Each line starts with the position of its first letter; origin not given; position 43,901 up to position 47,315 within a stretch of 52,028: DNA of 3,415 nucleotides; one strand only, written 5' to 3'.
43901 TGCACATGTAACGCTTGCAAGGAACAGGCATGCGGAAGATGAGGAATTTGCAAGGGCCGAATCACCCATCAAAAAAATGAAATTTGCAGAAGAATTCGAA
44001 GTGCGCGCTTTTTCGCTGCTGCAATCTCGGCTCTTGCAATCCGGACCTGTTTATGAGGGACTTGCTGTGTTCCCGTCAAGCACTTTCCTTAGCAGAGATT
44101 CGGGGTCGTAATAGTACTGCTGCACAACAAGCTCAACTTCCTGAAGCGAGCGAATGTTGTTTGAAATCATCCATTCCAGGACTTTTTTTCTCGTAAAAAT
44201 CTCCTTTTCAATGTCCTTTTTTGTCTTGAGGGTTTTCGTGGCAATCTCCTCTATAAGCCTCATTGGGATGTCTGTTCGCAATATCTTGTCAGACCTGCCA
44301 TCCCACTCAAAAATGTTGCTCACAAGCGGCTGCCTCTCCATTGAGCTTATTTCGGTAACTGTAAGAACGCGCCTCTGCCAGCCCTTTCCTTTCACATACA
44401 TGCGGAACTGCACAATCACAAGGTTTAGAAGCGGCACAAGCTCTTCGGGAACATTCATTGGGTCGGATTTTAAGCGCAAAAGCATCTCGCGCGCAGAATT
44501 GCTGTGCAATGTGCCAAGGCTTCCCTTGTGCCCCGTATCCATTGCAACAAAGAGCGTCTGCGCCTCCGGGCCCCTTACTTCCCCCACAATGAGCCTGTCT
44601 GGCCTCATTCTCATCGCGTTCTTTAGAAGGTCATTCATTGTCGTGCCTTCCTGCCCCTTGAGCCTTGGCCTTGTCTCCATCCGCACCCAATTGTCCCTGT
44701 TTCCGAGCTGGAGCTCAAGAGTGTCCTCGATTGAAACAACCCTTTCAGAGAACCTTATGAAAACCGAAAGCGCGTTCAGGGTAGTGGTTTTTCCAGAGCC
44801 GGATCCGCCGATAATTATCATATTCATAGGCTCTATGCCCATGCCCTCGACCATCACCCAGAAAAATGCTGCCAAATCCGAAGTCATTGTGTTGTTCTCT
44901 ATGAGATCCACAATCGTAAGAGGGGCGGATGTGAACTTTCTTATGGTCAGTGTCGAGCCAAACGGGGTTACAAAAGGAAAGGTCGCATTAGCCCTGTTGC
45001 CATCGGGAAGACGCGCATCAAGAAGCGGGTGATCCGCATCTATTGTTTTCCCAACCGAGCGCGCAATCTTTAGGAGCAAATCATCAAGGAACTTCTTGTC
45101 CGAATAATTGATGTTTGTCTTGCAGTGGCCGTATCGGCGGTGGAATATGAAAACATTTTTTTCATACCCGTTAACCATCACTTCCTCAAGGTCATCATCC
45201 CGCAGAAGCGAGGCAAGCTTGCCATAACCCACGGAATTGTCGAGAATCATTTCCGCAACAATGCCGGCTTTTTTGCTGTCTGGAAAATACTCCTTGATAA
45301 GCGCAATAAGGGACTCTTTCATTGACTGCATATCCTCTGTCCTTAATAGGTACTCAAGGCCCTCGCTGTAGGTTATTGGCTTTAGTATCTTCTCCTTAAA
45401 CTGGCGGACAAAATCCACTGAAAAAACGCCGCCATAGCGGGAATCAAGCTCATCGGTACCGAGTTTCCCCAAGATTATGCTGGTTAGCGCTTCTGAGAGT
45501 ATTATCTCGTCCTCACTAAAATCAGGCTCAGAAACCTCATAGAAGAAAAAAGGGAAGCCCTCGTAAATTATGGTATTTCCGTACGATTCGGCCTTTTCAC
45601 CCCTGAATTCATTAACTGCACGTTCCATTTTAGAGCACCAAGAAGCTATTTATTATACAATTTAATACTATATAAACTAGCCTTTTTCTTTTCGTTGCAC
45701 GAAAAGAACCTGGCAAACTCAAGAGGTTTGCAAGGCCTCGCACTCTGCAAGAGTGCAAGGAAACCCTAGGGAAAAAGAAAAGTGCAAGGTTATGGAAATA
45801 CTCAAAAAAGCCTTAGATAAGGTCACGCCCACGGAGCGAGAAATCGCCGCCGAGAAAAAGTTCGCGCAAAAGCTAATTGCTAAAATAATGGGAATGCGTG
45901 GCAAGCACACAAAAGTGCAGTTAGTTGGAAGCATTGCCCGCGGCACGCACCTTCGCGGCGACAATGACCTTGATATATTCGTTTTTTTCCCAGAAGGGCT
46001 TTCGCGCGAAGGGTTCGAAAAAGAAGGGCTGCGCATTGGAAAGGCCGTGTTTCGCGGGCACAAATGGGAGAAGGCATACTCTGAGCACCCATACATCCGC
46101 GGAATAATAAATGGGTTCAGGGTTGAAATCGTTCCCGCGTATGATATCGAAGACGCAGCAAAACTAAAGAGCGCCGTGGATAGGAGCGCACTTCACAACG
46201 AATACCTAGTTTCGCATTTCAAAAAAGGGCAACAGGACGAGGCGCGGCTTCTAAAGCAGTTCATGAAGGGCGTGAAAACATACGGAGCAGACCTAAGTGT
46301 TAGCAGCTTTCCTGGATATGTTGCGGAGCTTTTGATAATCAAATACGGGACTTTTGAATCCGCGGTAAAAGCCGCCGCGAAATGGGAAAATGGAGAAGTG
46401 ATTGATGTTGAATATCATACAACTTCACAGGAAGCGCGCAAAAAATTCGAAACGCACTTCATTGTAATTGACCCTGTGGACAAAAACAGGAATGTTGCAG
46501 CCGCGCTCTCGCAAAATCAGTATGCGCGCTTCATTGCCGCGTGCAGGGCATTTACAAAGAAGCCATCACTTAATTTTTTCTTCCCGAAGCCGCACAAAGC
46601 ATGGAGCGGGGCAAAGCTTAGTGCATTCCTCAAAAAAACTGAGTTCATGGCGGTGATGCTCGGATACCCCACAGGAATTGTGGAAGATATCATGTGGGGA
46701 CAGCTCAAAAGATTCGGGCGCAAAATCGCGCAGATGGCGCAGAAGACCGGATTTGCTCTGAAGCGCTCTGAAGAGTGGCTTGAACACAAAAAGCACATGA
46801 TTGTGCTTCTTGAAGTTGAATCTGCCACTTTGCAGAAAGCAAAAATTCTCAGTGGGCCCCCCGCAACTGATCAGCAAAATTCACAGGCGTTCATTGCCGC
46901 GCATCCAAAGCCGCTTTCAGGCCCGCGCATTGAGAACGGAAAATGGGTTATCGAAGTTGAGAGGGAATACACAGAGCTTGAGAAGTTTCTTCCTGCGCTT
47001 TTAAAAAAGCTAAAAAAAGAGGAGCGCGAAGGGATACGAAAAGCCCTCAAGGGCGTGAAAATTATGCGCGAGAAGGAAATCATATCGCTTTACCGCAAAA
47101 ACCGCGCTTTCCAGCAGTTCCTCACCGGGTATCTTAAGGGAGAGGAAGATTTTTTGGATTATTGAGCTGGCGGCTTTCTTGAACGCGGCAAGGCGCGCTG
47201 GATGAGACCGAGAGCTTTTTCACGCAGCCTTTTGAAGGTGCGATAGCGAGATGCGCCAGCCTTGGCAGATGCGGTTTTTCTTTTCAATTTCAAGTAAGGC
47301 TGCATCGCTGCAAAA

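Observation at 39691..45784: A 105-nt structured element occurs twice in inverted orientation, each copy just 5' of a gene, bracketing a 5.9-kb block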

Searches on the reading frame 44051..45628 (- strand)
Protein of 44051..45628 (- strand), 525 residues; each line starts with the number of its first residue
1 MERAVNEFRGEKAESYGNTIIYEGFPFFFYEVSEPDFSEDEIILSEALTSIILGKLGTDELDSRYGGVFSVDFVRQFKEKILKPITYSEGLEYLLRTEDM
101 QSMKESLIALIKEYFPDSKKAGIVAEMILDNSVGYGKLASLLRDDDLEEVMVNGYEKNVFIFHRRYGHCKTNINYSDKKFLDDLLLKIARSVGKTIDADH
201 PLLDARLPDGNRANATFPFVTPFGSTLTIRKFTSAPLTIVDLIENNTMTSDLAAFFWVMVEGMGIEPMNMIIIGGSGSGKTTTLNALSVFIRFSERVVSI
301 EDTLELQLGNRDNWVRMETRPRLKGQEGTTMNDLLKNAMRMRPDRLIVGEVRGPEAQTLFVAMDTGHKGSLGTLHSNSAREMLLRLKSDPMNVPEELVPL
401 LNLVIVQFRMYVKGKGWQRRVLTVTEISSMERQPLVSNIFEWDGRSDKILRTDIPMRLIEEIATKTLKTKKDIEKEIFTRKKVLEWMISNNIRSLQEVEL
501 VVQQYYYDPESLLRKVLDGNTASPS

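Call 10: search_protein_families(library=pfam, proteins=[window:44051-45628:-])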
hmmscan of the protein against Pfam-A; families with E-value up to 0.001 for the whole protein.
window:44051-45628:- (525 aa): 3 families
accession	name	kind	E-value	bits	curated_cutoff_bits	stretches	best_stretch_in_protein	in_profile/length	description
PF00437.27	T2SSE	-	9.1e-38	130.3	24.9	1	144-388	13-257/370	Type II/IV secretion system protein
PF04665.18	Pox_A32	-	3.5e-05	23.8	22.8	0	266-287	12-33/242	Poxvirus A32 protein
PF24389.1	ORC-CDC6-like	-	0.0006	19.1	27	0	265-289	30-54/571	ORC-CDC6-like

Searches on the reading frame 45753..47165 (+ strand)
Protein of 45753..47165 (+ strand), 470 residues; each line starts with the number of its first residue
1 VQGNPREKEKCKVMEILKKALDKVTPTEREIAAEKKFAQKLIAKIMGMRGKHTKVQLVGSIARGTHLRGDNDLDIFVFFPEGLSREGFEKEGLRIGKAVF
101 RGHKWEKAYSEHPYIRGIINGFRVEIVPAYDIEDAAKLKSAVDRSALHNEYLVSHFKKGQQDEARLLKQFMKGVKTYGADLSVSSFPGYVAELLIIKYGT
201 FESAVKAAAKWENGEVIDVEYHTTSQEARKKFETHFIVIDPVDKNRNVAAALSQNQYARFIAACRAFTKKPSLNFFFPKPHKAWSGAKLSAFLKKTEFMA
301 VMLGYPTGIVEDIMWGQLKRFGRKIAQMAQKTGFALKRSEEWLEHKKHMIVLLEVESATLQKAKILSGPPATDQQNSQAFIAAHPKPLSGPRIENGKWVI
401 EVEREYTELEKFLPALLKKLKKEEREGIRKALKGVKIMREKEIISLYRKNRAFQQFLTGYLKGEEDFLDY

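Call 10: search_protein_families(library=pfam, proteins=[window:45753-47165:+])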
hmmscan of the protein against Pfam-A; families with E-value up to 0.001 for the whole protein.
window:45753-47165:+ (470 aa): 3 families
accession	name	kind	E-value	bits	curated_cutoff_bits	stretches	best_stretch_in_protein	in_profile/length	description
PF09249.16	tRNA_NucTransf2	-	6.3e-41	139.6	27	1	162-277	1-113/113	tRNA nucleotidyltransferase, second domain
PF21133.2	CAA_C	-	1.2e-19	70.8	22.2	1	296-417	3-120/144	CCA-adding enzyme, C-terminal domain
PF01909.29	NTP_transf_2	-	3.9e-11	43.6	21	1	42-144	4-89/93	Nucleotidyltransferase domain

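Call 18: find_encoding_contigs(protein=window:45792-47165:+, flank=10000, max_places=10)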
Protein window:45792-47165:+ (457 aa): 7 contigs read that carry it; 2 places shown.
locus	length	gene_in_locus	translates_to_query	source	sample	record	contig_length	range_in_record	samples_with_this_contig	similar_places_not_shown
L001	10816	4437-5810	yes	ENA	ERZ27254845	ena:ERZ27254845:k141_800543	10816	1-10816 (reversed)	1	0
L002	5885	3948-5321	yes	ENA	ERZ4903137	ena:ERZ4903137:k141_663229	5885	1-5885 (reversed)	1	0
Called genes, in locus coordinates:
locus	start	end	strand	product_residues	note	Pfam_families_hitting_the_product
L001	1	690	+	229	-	?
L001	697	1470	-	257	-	-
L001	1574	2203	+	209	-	PF02676:TYW3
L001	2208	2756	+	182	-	PF02834:LigT_PEase, PF10469:AKAP7_NLS (faint), PF13563:2_5_RNA_ligase2, PF02834:LigT_PEase (weak)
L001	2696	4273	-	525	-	PF00437:T2SSE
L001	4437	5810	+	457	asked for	PF01909:NTP_transf_2, PF09249:tRNA_NucTransf2, PF21133:CAA_C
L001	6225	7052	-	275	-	-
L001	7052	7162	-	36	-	-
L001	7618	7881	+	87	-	PF00736:EF1_GNE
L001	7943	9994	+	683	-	PF02463:SMC_N, PF13175:AAA_15, PF13476:AAA_23 (weak), PF13555:AAA_29, PF13304:AAA_21 (faint), PF13166:AAA_13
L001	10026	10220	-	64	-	PF00833:Ribosomal_S17e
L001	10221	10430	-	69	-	PF01192:RNA_pol_Rpb6 (weak)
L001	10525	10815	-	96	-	?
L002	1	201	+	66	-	?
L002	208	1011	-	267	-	-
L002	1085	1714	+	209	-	PF02676:TYW3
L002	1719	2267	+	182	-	PF02834:LigT_PEase, PF10469:AKAP7_NLS (faint), PF13563:2_5_RNA_ligase2, PF02834:LigT_PEase (weak)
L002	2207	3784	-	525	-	PF00437:T2SSE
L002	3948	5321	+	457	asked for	PF01909:NTP_transf_2, PF09249:tRNA_NucTransf2, PF21133:CAA_C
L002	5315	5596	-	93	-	-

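Call 19: find_related_loci(query=window:45792-47165:+, collection=genome_contigs, flank=10000)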
Query window:45792-47165:+ (457 aa) in genome_contigs; peptide patterns used: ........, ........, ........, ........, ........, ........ (x = any residue, [..] = any of these).
88 stretches matched a pattern; 26 encode a relative of the query (tblastn E <= 1e-3); 26 distinct loci.
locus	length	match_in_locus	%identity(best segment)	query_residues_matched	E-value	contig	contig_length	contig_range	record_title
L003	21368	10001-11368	70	3-457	0e+0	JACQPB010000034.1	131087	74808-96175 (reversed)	MAG: Candidatus Iainarchaeum archaeon isolate NC_groundwater_1296_Ag_S-0.2um_52_80 S_p2_S4_coassembly_k141_1797318, whol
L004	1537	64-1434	68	2-457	0e+0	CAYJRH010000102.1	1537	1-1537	MAG TPA_asm: uncultured archaeon isolate ERP125453_co1_38 genome assembly, contig: NODE_138096_length_1537_cov_31.372470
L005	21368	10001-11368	64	3-457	0e+0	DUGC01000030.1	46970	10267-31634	MAG TPA_asm: Candidatus Iainarchaeum archaeon isolate UBA10205 contig_35212, whole genome shotgun sequence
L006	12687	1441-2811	64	2-457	0e+0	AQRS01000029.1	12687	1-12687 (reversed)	Candidatus Iainarchaeum andersonii SCGC AAA011-E11 A11E11DRAFT_contig_14_0.15_C, whole genome shotgun sequence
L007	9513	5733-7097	63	3-456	0e+0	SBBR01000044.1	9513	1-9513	MAG: archaeon isolate Bin_44_1 Hy_contig4209, whole genome shotgun sequence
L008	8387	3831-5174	65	11-457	0e+0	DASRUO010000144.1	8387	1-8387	MAG TPA_asm: archaeon isolate SMAG_U8114 k141_919510, whole genome shotgun sequence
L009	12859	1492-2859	66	3-457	0e+0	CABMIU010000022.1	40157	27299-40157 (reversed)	uncultured archaeon isolate LFW-281_4 genome assembly, contig: LFW2814_29, whole genome shotgun sequence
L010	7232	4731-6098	60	3-457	0e+0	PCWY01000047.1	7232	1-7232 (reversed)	MAG: Candidatus Diapherotrites archaeon CG11_big_fil_rev_8_21_14_0_20_37_9 CG11_8_21_14_0.20_scaffold_7264_c, whole geno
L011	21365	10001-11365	69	3-457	0e+0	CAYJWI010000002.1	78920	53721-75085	MAG TPA_asm: uncultured archaeon isolate ERP125453_co1_517 genome assembly, contig: NODE_170_length_78920_cov_11.866443,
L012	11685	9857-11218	53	3-455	7e-159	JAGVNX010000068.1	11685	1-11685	MAG: Candidatus Iainarchaeum archaeon isolate DeMMO3_25 c_000000056478, whole genome shotgun sequence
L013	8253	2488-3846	51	3-454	7e-158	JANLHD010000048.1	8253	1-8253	MAG: archaeon isolate P6-8 k99_249586, whole genome shotgun sequence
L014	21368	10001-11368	53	3-457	4e-157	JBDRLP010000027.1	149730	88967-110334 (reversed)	MAG: Candidatus Iainarchaeum archaeon isolate MEGAHIT-group-1.784 k141_310422, whole genome shotgun sequence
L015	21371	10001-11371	52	2-457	2e-155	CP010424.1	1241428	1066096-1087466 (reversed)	MAG: archaeon GW2011_AR10 chromosome, complete genome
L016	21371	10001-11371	50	2-455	8e-155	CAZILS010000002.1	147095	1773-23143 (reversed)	MAG TPA_asm: uncultured archaeon isolate SRP141376_co4_238 genome assembly, contig: NODE_113_length_147095_cov_17.318872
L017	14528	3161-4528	52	3-457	2e-151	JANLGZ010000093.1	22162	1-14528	MAG: archaeon isolate P6-4 k99_69054, whole genome shotgun sequence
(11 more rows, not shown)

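Call 48: find_homologous_proteins(query=window:45792-47165:+, max_evalue=1e-60)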
Query window:45792-47165:+ (457 aa): 971 proteins with E <= 1e-60 among 8000 candidates; the best 120 are listed.
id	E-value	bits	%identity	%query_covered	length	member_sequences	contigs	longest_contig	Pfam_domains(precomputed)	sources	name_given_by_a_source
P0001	0.0e+0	1018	100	100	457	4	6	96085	PF21133.3,PF09249.17,PF01909.30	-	-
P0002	4.6e-223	759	73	100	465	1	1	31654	PF21133.3,PF09249.17,PF01909.30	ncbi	-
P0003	8.2e-220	749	74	100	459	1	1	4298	PF21133.3,PF09249.17,PF01909.30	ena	-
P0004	1.5e-210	718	70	100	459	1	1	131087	PF21133.3,PF09249.17,PF01909.30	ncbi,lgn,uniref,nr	ncbi:MAG: CCA tRNA nucleotidyltransferase [Candidatus Diapherotrites archaeon]|uniref:CCA-adding enz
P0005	1.0e-208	712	69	100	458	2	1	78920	PF21133.3,PF09249.17,PF01909.30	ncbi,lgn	-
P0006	4.1e-202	690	68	100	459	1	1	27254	PF21133.3,PF09249.17,PF01909.30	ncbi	-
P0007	2.0e-199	681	66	100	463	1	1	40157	PF21133.3,PF09249.17,PF01909.30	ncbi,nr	ncbi:CCA-adding enzyme [uncultured archaeon]|nr:CCA-adding enzyme [uncultured archaeon]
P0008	9.2e-198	676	64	100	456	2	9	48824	PF21133.3,PF09249.17,PF01909.30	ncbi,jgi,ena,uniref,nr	ncbi:MAG TPA: CCA tRNA nucleotidyltransferase [Candidatus Diapherotrites archaeon]|uniref:CCA-adding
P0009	1.7e-195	668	65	100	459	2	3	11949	PF21133.3,PF09249.17,PF01909.30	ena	-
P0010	1.8e-192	658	63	99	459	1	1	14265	PF21133.3,PF09249.17,PF01909.30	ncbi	-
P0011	6.8e-192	657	63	99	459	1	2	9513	PF21133.3,PF09249.17,PF01909.30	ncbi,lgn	-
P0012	7.7e-191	653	64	100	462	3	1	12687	PF21133.3,PF09249.17,PF10108.16,PF01909.30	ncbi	-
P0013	1.6e-189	649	62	99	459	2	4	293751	PF21133.3,PF09249.17,PF01909.30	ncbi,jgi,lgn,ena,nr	ncbi:MAG TPA: CCA tRNA nucleotidyltransferase [archaeon]|nr:CCA tRNA nucleotidyltransferase [archaeo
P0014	3.2e-189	648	64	100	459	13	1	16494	PF21133.3,PF09249.17,PF01909.30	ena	-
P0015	5.7e-187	640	62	100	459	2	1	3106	PF21133.3,PF09249.17,PF01909.30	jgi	-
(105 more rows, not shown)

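Call 49: find_encoding_contigs(protein=P0003, flank=10000, max_places=3)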
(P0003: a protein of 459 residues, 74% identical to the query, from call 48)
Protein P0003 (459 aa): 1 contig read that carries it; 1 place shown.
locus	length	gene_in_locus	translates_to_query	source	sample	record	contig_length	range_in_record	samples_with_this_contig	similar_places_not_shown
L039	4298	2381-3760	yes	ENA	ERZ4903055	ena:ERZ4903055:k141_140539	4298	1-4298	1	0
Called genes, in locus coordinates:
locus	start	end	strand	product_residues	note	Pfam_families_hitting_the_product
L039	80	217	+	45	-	-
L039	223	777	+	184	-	PF10469:AKAP7_NLS (weak), PF02834:LigT_PEase, PF13563:2_5_RNA_ligase2, PF02834:LigT_PEase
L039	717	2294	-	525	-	PF00437:T2SSE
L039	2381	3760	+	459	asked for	PF01909:NTP_transf_2, PF09249:tRNA_NucTransf2, PF21133:CAA_C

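Call 50: find_encoding_contigs(protein=P0006, flank=10000, max_places=3)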
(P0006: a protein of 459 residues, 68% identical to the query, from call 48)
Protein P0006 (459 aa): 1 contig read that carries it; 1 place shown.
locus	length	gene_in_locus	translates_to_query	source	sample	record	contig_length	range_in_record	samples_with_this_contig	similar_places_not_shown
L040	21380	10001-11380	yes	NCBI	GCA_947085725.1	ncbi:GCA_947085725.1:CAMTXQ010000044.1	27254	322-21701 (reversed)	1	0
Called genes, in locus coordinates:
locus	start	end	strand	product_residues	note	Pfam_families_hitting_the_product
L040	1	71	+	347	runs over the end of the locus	PF26356:Pelota_N, PF03465:eRF1_3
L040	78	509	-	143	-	PF01850:PIN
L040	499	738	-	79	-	-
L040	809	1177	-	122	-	PF10107:Endonuc_Holl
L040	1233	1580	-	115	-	-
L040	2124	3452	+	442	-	PF01637:ATPase_2 (weak), PF13173:AAA_14, PF13635:DUF4143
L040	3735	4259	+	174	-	-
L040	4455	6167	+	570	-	PF23613:ELP3_N (faint), PF04055:Radical_SAM, PF16199:Radical_SAM_C, PF00583:Acetyltransf_1 (weak)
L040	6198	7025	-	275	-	-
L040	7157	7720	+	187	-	PF02676:TYW3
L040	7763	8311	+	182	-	PF02834:LigT_PEase, PF13563:2_5_RNA_ligase2, PF02834:LigT_PEase (weak)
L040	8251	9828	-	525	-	PF00437:T2SSE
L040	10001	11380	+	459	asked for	PF01909:NTP_transf_2, PF09249:tRNA_NucTransf2, PF21133:CAA_C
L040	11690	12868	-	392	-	PF01385:OrfB_IS605, PF07282:Cas12f1-like_TNB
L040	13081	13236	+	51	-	PF07754:Ribosomal_aS21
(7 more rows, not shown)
